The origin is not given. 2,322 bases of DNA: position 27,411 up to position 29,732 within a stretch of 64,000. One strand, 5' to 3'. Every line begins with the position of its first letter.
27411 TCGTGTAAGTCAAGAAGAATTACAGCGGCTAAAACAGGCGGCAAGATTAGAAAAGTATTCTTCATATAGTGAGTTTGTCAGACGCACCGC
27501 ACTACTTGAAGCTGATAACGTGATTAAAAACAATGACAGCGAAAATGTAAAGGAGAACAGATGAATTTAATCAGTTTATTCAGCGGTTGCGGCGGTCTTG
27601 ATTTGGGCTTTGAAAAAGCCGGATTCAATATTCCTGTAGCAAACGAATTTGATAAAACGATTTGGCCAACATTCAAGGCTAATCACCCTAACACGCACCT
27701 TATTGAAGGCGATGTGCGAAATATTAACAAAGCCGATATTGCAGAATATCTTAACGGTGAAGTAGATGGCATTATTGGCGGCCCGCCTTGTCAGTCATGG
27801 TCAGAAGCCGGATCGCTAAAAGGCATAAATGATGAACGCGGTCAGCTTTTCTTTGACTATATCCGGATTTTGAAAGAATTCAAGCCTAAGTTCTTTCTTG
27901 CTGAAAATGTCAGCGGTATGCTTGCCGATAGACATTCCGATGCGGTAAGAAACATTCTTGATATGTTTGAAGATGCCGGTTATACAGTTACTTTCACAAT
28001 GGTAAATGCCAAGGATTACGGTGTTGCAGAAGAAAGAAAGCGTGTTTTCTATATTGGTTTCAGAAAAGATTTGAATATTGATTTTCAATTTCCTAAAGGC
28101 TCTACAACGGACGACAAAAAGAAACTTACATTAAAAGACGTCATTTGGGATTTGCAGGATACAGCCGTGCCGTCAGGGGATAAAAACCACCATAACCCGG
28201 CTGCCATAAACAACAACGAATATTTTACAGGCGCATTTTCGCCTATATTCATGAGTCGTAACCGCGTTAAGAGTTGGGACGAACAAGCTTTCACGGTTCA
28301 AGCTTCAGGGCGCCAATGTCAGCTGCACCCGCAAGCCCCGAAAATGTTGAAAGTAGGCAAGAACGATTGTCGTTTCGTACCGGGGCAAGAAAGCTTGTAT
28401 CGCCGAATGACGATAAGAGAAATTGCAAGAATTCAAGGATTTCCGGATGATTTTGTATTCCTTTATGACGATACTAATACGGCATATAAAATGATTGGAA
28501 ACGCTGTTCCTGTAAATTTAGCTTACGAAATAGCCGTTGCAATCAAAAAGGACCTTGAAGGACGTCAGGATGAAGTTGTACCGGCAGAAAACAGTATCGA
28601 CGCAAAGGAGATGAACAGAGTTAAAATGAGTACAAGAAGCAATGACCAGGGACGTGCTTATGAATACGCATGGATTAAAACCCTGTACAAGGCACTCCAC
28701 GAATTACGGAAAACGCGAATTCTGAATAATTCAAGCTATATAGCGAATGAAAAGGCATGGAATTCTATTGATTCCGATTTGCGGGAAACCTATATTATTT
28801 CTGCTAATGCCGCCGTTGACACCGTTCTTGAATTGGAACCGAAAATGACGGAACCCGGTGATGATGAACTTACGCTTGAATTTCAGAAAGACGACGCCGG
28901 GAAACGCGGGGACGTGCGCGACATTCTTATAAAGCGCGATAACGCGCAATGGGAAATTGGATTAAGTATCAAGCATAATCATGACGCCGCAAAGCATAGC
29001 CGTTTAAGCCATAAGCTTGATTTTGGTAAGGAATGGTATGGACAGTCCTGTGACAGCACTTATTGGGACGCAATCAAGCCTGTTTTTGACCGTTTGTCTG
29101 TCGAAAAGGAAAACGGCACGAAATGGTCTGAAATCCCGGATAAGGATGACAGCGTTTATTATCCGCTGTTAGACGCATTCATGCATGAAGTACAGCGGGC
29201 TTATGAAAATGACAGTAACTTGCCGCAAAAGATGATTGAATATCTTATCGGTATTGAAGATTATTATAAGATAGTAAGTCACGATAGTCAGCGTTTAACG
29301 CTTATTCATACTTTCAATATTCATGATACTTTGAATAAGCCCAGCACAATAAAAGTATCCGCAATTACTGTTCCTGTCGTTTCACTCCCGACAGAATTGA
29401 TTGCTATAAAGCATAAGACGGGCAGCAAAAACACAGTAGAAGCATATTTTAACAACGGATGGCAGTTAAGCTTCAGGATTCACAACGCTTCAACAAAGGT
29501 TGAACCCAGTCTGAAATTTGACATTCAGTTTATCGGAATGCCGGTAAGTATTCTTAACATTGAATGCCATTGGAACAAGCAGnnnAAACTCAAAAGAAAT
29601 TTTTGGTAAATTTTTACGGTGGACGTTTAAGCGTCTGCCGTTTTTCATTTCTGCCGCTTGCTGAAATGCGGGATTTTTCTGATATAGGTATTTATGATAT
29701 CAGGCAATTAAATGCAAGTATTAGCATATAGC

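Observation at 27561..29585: Single-polypeptide m5C methyltransferase-restriction endonuclease fusion of the HaeIII (GGCC) type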

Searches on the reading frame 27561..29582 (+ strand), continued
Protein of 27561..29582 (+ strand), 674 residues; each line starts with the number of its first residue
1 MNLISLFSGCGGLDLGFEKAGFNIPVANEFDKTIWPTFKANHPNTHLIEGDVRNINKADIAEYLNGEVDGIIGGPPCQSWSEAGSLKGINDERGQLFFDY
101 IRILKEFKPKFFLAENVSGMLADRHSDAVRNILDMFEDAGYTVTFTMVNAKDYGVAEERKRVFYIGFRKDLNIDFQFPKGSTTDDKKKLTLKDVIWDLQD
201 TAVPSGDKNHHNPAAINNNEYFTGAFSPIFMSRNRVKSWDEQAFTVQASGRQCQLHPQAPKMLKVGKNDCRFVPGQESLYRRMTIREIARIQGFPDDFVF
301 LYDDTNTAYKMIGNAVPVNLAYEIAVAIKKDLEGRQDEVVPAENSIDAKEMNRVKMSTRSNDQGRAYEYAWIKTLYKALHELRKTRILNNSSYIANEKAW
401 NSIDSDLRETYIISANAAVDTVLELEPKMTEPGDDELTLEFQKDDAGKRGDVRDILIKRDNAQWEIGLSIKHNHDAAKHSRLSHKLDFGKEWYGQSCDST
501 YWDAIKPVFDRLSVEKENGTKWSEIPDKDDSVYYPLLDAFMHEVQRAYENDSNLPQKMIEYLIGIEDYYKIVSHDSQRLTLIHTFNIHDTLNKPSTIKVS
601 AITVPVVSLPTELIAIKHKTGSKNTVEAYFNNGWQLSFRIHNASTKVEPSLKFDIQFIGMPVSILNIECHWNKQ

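Call 59: search_protein_families(library=pfam, proteins=[L081:978-1493:+, L081:1468-2490:+, L081:2566-3189:+], max_evalue=0.001)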
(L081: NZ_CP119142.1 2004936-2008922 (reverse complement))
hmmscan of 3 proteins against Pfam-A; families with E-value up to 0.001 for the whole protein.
L081:978-1493:+ (172 aa): 1 family
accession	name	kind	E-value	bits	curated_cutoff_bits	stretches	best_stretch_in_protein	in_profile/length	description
PF09521.16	RE_NgoPII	-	4e-50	170.8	25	1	17-154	124-262/262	NgoPII restriction endonuclease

L081:1468-2490:+ (341 aa): 1 family
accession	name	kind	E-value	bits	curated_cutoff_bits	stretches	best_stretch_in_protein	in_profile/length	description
PF00145.23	DNA_methylase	-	1.7e-106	356.8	22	1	12-337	1-324/324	C-5 cytosine-specific DNA methylase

L081:2566-3189:+ (208 aa): 1 family
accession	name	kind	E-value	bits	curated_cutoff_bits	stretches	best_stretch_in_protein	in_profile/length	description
PF01765.24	RRF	-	1.7e-63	213.8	29.7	1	43-206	1-164/164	Ribosome recycling factor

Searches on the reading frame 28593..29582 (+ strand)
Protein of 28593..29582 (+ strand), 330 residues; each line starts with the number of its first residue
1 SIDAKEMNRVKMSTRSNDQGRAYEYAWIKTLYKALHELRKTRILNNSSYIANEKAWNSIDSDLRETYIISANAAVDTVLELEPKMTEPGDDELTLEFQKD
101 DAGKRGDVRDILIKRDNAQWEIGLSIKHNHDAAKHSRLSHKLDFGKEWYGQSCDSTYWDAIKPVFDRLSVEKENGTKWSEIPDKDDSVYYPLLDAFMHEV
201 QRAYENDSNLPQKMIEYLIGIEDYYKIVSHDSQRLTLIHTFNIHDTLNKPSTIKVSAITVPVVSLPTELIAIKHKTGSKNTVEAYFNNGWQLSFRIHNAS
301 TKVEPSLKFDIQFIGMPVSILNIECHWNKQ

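Call 17: search_protein_representatives(protein=window:28593-29582:+)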
Query: 330 residues. Proteins with E-value up to 0.001 (for the whole library): 991; up to 1e-10: 626; up to 1e-30: 297. The best 150 are listed.
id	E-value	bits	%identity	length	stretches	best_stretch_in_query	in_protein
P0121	5.7e-138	476.0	65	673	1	4-327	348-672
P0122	1.6e-109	382.5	74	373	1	109-327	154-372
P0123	2.8e-97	342.3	47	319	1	12-329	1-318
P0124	4.0e-97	341.8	61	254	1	12-260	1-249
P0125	1.6e-87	310.2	45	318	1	12-327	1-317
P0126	3.4e-86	305.8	49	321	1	19-328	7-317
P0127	1.7e-83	296.9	47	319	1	12-328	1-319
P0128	6.1e-83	295.2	44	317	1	12-327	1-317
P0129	3.0e-81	289.6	46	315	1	12-328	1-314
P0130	2.5e-77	276.7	43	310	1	12-327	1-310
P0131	3.9e-77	276.1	44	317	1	12-329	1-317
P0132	6.9e-77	275.3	42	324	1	12-327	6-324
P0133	2.5e-76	273.4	69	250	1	153-327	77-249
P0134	2.7e-76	273.3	43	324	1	19-327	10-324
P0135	8.5e-76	271.7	46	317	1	12-321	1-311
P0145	4.0e-68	246.5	42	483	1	17-319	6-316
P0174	4.1e-63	230.0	62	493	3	204-328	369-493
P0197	1.2e-58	215.3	37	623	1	14-328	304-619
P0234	9.2e-52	192.7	36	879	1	17-319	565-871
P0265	3.4e-47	177.7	39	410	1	17-318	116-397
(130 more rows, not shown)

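Call 23: search_protein_families(library=pfam, proteins=[P0121, P0197, P0234, P0145, P0265, P0174, P0122], max_evalue=0.001)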
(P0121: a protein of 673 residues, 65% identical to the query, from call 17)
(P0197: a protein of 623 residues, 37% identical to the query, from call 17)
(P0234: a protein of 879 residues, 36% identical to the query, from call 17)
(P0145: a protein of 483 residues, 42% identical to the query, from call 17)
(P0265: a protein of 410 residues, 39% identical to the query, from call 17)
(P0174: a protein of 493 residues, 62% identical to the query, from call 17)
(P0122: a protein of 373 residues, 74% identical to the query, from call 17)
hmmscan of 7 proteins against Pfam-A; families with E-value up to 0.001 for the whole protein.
P0121 (673 aa): 2 families
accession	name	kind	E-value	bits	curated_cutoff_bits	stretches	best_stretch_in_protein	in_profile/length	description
PF09556.15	RE_HaeIII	-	2.5e-137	457.4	25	1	365-662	1-298/298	HaeIII restriction endonuclease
PF00145.23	DNA_methylase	-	2.7e-98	329.8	22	1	1-329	1-323/324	C-5 cytosine-specific DNA methylase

P0197 (623 aa): 2 families
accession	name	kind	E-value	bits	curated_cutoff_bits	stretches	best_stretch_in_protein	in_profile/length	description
PF09556.15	RE_HaeIII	-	2.6e-94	316.2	25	1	310-607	1-297/298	HaeIII restriction endonuclease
PF00145.23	DNA_methylase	-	7.7e-62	210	22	1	2-286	16-322/324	C-5 cytosine-specific DNA methylase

P0234 (879 aa): 1 family
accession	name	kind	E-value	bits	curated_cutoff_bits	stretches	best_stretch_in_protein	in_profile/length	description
PF09556.15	RE_HaeIII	-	7.9e-77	258.8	25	1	568-869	1-298/298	HaeIII restriction endonuclease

P0145 (483 aa): 2 families
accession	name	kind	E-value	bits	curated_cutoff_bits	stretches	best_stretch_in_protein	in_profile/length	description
PF09556.15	RE_HaeIII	-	5.5e-107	357.8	25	1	9-311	1-295/298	HaeIII restriction endonuclease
PF00717.28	Peptidase_S24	-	4e-10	39.9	23.3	1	382-471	30-109/116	Peptidase S24-like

P0265 (410 aa): 1 family
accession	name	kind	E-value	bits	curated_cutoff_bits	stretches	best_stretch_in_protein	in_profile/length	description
PF09556.15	RE_HaeIII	-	3.6e-62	210.7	25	1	124-395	6-297/298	HaeIII restriction endonuclease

P0174 (493 aa): 2 families
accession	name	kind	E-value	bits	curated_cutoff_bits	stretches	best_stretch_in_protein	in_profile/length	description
PF00145.23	DNA_methylase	-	8.6e-103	344.6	22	1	1-329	1-323/324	C-5 cytosine-specific DNA methylase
PF09556.15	RE_HaeIII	-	1.1e-52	179.5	25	1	367-482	183-298/298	HaeIII restriction endonuclease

P0122 (373 aa): 2 families
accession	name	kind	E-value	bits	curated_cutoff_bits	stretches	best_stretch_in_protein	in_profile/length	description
PF09556.15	RE_HaeIII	-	2.4e-106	355.7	25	1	154-362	90-298/298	HaeIII restriction endonuclease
PF01420.25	Methylase_S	-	2.3e-20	73.9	22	1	19-152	3-126/168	Type I restriction modification DNA specificity domain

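Call 47: predict_structure(alignment_id=A2)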
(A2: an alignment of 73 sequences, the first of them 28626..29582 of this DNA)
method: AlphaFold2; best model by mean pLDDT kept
length: 319 residues; sequences in the alignment: 73
mean_pLDDT: 96.9   pTM: 0.92
mean pLDDT of the five models: 96.9, 96.7, 96.5, 96.3, 96.3
residues with pLDDT >= 90: 312; 70-90: 3; 50-70: 3; < 50: 1
segments of 3 or more residues with pLDDT < 50: none
pLDDT, mean of each block of 10 residues (from residue 1): 87 99 97 98 98 98 98 96 97 94 97 97 95 97 98 98 98 98 99 98 97 98 98 98 96 98 98 98 97 98 97 86
secondary structure, 60 per line:
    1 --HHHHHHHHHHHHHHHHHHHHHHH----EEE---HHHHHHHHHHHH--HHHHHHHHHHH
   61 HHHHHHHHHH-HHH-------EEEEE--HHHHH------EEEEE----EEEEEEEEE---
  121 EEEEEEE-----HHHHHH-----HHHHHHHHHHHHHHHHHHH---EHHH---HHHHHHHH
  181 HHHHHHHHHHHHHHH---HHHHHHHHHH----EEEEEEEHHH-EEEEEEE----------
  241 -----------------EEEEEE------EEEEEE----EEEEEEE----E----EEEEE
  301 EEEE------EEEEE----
elements in order: H3-25 E30-32 H36-47 H50-70 E82-86 H89-93 E100-104 E109-117 E121-127 H133-138 H144-162 H173-195 H199-208 E213-219 E224-230 E258-263 E270-275 E280-286 E296-304 E311-315

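Call 49: fold_search(model_id=the predicted structure, library=pdb)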
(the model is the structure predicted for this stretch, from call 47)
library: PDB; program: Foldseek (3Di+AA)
matches with E <= 10: 722; with E <= 0.001: 0
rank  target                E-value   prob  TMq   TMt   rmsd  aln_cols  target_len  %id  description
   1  2fkc_A                7.8e-03  0.90  0.37  0.45   9.2       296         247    9  Crystal Form I of Pre-Reactive Complex of Restriction Endonuclease HinP1I with Cognate DNA and Calcium Ion (released 2006-02-21)
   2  1ynm                  1.5e-02  0.84  0.36  0.45   9.6       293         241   10  Crystal structure of restriction endonuclease HinP1I (released 2005-05-03)
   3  7wa9                  1.2e-01  0.11  0.12  0.22  16.0       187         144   10  Crystal structure of MSMEG_5634 from Mycobacterium smegmatis (released 2022-10-19)
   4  7vst_A                1.4e-01  0.12  0.10  0.07   8.6        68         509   10  Phosphoglucomutase_tlr1976 (released 2022-11-02)
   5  2yi5                  1.4e-01  0.10  0.13  0.18  19.5       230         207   10  Structural characterization of 5-Aryl-4-(5-substituted-2-4- dihydroxyphenyl)-1,2,3-thiadiazole Hsp90 inhibitors. (released 2012-05-16)
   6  6rgo_A                2.0e-01  0.10  0.09  0.09  16.0       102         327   16  Complex of KlAtg21 with coiled-coil of AgAtg16 (released 2020-05-13)
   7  6rfv_A                2.2e-01  0.03  0.10  0.13  21.6       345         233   10  Revisiting pH-gated conformational switch. Complex HK853-RR468 pH 7 (released 2020-02-19)
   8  2oaj                  2.4e-01  0.08  0.12  0.05  14.1       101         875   15  Crystal structure of Sro7 from S. cerevisiae (released 2007-04-03)
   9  4qg5_A                3.6e-01  0.16  0.11  0.07   8.0        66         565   18  Crystal structure of phosphoglucomutase from Leishmania major at 3.5 angstrom resolution (released 2015-05-27)
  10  4qg5_B                3.6e-01  0.08  0.10  0.07   8.1        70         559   11  Crystal structure of phosphoglucomutase from Leishmania major at 3.5 angstrom resolution (released 2015-05-27)
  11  5efv_A                4.3e-01  0.06  0.11  0.06  13.3       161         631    9  The host-recognition device of Staphylococcus aureus phage Phi11 (released 2016-05-25)
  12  7p5o_A                4.3e-01  0.03  0.15  0.11  22.9       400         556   11  Crystal structure of Aspergillus fumigatus phosphoglucomutase in complex with the reaction intermediate (released 2022-07-27)
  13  7v2y_C                4.6e-01  0.11  0.12  0.11  16.0       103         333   14  cryo-EM structure of yeast THO complex with Sub2 (released 2022-07-27)
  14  6rh7_B                4.6e-01  0.02  0.09  0.12  20.0       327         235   12  Revisiting pH-gated conformational switch. Complex HK853 mutant H260A -RR468 mutant D53A pH 7.5 (released 2020-02-19)
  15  4qg5_C                4.9e-01  0.25  0.12  0.07   4.7        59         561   17  Crystal structure of phosphoglucomutase from Leishmania major at 3.5 angstrom resolution (released 2015-05-27)
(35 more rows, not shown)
